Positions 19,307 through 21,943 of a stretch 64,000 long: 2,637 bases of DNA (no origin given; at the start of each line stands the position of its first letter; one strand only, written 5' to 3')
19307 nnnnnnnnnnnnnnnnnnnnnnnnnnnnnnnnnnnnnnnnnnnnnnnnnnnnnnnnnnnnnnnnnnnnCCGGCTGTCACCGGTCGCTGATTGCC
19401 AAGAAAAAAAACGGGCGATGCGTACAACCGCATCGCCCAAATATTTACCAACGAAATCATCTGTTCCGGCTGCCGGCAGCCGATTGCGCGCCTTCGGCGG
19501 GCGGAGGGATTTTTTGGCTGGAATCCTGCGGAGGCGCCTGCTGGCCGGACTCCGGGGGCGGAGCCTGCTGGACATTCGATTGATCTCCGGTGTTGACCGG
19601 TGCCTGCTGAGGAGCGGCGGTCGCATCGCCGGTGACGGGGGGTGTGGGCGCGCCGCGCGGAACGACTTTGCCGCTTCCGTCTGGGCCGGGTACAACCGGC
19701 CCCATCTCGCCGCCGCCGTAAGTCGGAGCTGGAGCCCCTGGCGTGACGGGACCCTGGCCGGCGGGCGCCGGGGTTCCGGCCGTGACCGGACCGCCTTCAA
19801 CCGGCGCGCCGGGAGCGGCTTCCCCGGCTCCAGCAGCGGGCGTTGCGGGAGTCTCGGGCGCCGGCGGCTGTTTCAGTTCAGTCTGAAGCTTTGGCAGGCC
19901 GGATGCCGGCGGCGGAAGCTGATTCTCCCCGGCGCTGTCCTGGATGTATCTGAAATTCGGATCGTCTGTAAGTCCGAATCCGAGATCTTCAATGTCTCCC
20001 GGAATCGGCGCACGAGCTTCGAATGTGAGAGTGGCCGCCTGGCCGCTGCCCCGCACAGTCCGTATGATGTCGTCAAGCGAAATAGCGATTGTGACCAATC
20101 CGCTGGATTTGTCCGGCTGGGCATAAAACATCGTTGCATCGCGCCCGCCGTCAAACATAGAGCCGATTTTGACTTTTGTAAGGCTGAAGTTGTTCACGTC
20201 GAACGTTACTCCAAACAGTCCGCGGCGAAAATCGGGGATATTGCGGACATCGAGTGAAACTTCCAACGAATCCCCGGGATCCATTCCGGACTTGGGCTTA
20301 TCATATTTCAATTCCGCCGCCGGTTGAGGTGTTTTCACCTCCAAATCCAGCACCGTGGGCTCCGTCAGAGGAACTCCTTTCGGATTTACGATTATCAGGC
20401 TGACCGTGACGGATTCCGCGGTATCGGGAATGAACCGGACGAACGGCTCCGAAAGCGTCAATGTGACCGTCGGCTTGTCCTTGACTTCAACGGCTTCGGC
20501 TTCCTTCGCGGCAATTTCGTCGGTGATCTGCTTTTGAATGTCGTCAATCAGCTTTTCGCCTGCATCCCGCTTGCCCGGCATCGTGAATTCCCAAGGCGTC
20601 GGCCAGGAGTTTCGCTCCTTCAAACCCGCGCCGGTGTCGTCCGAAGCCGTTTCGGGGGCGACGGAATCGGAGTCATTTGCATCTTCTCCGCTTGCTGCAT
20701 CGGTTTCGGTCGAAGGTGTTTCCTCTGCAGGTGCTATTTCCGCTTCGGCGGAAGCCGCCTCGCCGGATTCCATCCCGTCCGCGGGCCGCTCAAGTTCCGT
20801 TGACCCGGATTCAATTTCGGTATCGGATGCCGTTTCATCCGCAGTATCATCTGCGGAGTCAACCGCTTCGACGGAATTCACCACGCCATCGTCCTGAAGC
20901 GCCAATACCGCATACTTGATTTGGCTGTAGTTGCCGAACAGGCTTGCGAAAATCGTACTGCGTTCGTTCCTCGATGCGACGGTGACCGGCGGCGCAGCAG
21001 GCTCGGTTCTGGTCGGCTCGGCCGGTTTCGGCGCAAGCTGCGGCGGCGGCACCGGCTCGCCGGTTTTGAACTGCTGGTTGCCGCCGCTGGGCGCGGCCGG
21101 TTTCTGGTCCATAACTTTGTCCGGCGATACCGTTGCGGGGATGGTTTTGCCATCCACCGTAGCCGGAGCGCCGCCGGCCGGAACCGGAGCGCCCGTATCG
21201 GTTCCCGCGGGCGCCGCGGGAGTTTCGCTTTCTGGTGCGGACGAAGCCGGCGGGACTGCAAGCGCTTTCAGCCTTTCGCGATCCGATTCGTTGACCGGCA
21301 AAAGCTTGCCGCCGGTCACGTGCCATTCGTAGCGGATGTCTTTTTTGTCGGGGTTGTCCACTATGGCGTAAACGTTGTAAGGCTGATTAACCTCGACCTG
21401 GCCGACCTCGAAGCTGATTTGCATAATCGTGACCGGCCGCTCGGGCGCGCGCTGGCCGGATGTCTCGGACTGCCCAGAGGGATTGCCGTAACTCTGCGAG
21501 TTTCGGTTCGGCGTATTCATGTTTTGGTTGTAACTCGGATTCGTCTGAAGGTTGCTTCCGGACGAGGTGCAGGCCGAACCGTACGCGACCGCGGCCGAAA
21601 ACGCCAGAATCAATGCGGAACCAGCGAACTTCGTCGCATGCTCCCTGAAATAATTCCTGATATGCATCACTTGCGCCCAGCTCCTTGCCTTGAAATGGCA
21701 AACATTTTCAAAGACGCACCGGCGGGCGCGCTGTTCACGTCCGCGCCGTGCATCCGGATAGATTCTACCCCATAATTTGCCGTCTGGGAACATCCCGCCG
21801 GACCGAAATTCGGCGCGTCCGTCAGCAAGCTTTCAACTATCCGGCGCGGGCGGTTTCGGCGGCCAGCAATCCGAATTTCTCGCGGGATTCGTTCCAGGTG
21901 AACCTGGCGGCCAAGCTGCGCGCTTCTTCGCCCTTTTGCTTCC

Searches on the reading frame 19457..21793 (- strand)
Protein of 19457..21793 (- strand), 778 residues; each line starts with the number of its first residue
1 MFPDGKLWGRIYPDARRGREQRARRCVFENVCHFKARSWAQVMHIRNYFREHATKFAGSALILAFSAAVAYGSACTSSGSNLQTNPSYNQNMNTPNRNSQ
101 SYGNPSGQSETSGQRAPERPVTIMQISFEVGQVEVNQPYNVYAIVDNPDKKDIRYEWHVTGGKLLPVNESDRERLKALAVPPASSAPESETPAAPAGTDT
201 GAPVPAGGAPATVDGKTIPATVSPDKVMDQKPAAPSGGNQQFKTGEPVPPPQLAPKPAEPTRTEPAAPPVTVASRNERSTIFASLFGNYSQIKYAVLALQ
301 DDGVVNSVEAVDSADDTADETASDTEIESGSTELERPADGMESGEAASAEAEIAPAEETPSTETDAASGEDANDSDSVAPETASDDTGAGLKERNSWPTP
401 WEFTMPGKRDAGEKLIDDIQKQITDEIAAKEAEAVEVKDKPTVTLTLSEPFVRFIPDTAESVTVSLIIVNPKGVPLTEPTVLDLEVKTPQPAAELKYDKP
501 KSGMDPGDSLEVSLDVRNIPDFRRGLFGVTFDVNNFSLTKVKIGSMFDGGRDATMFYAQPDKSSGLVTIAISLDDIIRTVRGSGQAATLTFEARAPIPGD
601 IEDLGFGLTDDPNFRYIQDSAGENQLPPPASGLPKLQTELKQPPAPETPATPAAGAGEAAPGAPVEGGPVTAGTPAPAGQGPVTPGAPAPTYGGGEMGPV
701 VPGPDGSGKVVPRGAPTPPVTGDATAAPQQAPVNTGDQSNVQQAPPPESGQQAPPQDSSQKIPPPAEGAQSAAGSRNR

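Call 5: search_protein_families(library=ncbifam, proteins=[window:19457-21793:-], max_evalue=1)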
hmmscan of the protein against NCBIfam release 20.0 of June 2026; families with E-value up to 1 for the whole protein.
window:19457-21793:- (778 aa): 0 families

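Call 6: search_protein_families(library=pfam, proteins=[window:19457-21793:-], max_evalue=10)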
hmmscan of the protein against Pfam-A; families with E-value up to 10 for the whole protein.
window:19457-21793:- (778 aa): 0 families
